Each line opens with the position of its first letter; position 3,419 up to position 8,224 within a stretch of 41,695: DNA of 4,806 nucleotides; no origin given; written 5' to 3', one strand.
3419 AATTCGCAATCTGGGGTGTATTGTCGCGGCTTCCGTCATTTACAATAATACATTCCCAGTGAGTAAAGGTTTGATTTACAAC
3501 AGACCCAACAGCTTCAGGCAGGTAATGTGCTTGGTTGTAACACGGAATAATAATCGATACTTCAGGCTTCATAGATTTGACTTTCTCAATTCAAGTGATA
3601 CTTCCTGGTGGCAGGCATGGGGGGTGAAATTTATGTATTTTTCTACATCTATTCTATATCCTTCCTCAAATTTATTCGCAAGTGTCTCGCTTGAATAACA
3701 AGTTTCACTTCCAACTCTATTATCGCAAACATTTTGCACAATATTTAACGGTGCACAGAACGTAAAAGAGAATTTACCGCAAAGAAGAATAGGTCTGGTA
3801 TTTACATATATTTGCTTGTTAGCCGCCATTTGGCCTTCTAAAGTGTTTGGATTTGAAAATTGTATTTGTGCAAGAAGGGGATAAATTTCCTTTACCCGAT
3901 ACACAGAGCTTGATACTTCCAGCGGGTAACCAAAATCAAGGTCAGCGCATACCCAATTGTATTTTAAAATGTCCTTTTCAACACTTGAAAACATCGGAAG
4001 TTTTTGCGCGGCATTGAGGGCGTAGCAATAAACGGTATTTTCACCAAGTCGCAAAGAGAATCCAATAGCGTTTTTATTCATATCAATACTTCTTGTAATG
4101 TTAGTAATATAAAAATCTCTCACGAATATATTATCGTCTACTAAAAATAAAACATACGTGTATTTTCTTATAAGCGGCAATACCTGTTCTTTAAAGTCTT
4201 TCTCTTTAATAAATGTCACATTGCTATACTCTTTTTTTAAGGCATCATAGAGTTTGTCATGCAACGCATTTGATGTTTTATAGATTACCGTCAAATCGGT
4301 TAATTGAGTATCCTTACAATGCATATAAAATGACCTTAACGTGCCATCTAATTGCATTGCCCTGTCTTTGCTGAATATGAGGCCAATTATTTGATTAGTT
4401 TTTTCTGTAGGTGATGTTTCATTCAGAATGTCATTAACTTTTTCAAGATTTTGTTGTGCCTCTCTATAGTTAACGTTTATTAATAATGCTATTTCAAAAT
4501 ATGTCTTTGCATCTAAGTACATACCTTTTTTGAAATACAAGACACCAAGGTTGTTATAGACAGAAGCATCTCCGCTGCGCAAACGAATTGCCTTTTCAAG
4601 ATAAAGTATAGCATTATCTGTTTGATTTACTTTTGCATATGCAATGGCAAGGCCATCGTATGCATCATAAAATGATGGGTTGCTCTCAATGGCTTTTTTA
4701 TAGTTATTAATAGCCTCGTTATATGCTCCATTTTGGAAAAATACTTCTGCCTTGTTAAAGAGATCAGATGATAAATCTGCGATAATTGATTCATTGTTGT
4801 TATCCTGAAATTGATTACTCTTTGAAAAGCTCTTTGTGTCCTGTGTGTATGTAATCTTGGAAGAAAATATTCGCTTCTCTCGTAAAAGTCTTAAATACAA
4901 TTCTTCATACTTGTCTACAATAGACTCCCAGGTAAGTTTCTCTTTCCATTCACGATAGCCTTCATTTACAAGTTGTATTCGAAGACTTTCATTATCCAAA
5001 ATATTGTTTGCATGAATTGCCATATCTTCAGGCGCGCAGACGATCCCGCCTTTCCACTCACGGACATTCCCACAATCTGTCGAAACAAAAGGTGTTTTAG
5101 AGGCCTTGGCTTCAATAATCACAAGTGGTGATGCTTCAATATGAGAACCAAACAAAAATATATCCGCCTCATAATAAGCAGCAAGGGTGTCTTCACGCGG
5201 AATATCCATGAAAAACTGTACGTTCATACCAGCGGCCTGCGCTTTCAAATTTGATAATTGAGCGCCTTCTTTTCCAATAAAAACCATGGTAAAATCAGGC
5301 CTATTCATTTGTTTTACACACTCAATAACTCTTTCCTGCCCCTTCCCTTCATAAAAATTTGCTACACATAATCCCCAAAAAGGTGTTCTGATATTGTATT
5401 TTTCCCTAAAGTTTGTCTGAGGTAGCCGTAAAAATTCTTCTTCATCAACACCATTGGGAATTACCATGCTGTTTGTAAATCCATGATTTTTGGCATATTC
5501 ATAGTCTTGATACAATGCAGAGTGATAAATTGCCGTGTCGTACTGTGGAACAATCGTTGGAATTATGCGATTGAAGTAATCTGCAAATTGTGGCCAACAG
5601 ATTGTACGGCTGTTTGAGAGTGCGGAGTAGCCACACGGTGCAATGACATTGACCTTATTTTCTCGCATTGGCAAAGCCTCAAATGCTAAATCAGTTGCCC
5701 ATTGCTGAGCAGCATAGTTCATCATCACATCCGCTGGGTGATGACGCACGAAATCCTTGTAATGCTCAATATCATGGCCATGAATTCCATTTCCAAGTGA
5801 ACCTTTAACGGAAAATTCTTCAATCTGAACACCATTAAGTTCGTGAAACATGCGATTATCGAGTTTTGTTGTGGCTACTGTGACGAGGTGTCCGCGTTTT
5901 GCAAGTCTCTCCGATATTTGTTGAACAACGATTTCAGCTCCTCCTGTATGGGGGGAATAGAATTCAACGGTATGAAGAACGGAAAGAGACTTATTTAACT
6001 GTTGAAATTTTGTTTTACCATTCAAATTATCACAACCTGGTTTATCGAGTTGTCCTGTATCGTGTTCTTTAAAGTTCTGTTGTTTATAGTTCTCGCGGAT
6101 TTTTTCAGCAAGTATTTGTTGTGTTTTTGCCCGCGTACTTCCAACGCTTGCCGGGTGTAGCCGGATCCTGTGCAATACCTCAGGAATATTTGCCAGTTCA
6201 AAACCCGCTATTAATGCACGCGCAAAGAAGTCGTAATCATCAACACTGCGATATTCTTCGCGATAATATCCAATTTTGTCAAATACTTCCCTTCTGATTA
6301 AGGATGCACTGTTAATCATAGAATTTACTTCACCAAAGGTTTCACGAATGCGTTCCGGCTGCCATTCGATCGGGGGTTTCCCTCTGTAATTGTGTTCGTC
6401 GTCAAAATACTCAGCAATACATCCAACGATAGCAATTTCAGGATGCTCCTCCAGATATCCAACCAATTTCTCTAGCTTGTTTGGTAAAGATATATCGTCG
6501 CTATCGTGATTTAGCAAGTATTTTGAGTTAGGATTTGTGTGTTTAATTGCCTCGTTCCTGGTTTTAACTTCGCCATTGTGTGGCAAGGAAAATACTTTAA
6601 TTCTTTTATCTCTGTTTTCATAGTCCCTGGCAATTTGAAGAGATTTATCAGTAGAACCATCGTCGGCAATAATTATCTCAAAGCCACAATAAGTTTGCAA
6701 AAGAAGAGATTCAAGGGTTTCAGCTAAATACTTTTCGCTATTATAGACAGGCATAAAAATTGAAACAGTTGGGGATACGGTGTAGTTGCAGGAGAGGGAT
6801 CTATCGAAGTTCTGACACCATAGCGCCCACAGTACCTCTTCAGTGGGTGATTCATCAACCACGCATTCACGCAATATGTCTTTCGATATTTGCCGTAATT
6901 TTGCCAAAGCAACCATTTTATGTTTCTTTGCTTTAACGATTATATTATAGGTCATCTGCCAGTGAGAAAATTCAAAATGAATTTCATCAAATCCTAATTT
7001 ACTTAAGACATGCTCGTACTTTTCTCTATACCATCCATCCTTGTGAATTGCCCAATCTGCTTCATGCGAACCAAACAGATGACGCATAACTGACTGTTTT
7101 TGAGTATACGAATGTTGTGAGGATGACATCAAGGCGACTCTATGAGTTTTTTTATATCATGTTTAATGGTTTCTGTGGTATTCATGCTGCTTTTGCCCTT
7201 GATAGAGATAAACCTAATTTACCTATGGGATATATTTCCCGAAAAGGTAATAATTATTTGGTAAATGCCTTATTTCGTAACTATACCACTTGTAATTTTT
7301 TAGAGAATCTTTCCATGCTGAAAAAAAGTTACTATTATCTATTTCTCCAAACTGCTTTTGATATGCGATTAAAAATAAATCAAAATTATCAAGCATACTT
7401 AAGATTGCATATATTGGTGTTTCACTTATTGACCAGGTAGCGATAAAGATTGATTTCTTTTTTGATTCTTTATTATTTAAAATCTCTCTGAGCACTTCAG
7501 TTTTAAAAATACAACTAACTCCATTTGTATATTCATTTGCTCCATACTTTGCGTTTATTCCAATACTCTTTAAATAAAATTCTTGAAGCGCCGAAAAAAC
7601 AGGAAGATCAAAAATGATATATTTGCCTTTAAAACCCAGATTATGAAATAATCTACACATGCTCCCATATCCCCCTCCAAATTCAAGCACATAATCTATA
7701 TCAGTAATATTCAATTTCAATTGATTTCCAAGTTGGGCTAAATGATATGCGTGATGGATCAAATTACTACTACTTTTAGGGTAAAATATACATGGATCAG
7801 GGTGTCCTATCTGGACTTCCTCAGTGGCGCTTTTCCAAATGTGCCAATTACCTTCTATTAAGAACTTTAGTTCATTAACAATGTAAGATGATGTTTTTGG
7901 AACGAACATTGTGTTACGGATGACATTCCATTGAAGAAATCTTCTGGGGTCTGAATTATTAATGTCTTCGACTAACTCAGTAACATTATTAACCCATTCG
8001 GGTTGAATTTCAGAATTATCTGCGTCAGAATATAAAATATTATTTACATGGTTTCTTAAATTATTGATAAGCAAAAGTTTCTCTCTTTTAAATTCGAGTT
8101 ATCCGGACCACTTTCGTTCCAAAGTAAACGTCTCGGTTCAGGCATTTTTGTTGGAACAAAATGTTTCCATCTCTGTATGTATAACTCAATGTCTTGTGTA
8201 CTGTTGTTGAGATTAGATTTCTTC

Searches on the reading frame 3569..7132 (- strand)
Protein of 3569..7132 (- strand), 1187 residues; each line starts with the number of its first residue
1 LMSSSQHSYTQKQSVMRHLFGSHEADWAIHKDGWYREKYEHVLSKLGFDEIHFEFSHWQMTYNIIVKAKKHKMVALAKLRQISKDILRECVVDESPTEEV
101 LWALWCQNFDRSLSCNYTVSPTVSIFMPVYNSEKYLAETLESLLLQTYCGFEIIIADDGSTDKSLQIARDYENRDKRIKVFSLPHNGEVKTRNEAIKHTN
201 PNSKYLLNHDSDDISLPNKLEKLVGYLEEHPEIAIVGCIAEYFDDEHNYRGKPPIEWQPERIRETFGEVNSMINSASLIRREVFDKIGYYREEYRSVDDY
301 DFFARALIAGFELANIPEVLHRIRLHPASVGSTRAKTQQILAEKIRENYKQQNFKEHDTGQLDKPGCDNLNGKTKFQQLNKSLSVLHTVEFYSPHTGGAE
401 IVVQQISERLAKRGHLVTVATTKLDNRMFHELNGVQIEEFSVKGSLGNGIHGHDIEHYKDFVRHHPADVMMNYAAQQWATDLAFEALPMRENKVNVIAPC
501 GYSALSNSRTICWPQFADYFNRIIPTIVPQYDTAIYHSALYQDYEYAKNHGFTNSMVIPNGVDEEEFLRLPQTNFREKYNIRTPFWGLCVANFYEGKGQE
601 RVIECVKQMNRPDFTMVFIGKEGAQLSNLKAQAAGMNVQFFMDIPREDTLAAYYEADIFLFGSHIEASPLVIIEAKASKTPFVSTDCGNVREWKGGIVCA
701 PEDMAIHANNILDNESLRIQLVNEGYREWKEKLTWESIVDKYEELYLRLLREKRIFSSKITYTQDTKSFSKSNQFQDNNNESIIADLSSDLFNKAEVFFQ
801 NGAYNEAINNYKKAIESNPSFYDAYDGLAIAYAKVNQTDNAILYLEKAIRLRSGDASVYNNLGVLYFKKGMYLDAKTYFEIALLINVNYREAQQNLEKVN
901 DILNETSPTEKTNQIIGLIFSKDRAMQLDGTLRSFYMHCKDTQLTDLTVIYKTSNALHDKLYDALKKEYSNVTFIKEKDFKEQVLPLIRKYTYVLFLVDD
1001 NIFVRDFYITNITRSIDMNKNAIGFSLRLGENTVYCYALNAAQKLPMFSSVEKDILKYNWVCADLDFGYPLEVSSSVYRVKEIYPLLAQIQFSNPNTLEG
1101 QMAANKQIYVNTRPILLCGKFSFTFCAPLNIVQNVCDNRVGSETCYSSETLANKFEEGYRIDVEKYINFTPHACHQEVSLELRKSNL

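Call 6: search_protein_families(library=pfam, proteins=[window:3569-7132:-], max_evalue=0.001)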
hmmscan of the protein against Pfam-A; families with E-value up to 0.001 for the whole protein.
window:3569-7132:- (1187 aa): 19 families
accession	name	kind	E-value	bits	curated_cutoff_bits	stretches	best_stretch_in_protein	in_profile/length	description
PF00535.33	Glycos_transf_2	-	4.9e-40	137.6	23.3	1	124-288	1-168/168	Glycosyl transferase family 2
PF00534.26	Glycos_transf_1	-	9.5e-18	64.8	26.4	1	573-726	3-170/172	Glycosyl transferases group 1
PF00515.34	TPR_1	-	3.2e-16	58.8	27.8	2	791-821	4-34/34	Tetratricopeptide repeat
PF13692.12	Glyco_trans_1_4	-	9.8e-16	58.7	27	1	588-711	5-136/142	Glycosyl transferases group 1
PF13414.12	TPR_11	-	3.2e-15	56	26.8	2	797-834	3-40/42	TPR repeat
PF07719.23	TPR_2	-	5.2e-14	51.6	27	0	791-820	4-33/34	Tetratricopeptide repeat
PF13641.12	Glyco_tranf_2_3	-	8.1e-14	52.6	27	1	121-330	1-209/230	Glycosyltransferase like family 2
PF13181.12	TPR_8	-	2.5e-11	43.2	25.7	0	791-820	4-33/34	Tetratricopeptide repeat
PF10111.15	Glyco_tranf_2_2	-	1.7e-10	41.3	27.3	1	124-327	1-221/276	Glycosyltransferase like family 2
PF13431.12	TPR_17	-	2e-10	40.6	24.4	1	811-842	2-33/34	Tetratricopeptide repeat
PF13424.12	TPR_12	-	3.6e-09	37.1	30.1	0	793-852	8-75/77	Tetratricopeptide repeat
PF14559.12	TPR_19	-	8.7e-08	32.8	25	1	799-841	2-44/68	Tetratricopeptide repeat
PF13432.12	TPR_16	-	3.9e-07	30.8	32.7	1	793-856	2-65/65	Tetratricopeptide repeat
PF13439.12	Glyco_transf_4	-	4.7e-07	30.4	28.5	1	397-565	2-169/170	Glycosyltransferase Family 4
PF13374.12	TPR_10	-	6.9e-05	23.2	27.5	0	824-852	4-32/42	Tetratricopeptide repeat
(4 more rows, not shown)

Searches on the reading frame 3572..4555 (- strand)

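Call 56: search_protein_families(library=pfam, proteins=[window:3572-4555:-], max_evalue=1)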
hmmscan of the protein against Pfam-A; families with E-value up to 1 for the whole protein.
window:3572-4555:- (328 aa): 4 families
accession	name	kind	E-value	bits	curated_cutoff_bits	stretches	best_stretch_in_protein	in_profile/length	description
PF00515.34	TPR_1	-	0.00041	20.5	27.8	1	1-29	5-33/34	Tetratricopeptide repeat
PF07719.23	TPR_2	-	0.0022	18.4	27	1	1-27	5-31/34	Tetratricopeptide repeat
PF13181.12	TPR_8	-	0.1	13.3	25.7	1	1-26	5-30/34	Tetratricopeptide repeat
PF13424.12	TPR_12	-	0.19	12.4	30.1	1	1-31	7-37/77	Tetratricopeptide repeat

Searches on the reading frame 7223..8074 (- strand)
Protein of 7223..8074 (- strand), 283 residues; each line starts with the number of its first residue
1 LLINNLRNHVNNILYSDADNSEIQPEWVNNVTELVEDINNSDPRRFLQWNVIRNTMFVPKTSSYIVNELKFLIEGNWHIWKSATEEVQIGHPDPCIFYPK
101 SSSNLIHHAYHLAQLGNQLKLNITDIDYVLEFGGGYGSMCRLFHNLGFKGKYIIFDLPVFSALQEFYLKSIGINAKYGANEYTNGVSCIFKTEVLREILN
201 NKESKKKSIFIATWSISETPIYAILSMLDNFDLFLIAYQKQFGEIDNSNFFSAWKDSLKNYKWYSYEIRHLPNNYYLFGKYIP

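Call 6: search_protein_families(library=pfam, proteins=[window:7223-8074:-], max_evalue=0.001)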
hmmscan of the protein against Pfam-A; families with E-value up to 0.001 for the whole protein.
window:7223-8074:- (283 aa): 0 families

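Call 56: search_protein_families(library=pfam, proteins=[window:7223-8074:-], max_evalue=1)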
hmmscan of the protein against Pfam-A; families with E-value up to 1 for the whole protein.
window:7223-8074:- (283 aa): 1 family
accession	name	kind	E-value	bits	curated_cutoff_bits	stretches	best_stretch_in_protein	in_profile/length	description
PF13489.12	Methyltransf_23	-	0.0099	16.1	27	1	127-157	24-52/164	Methyltransferase domain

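Call 70: search_protein_families(library=ncbifam, proteins=[window:7223-8074:-], max_evalue=0.0001)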
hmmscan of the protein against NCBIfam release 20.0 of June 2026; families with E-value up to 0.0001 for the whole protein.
window:7223-8074:- (283 aa): 1 family
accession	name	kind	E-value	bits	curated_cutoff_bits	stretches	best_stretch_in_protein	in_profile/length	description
TIGR04371.1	methyltran_NanM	subfamily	5.9e-10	39.1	44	1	104-172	130-196/273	putative sugar O-methyltransferase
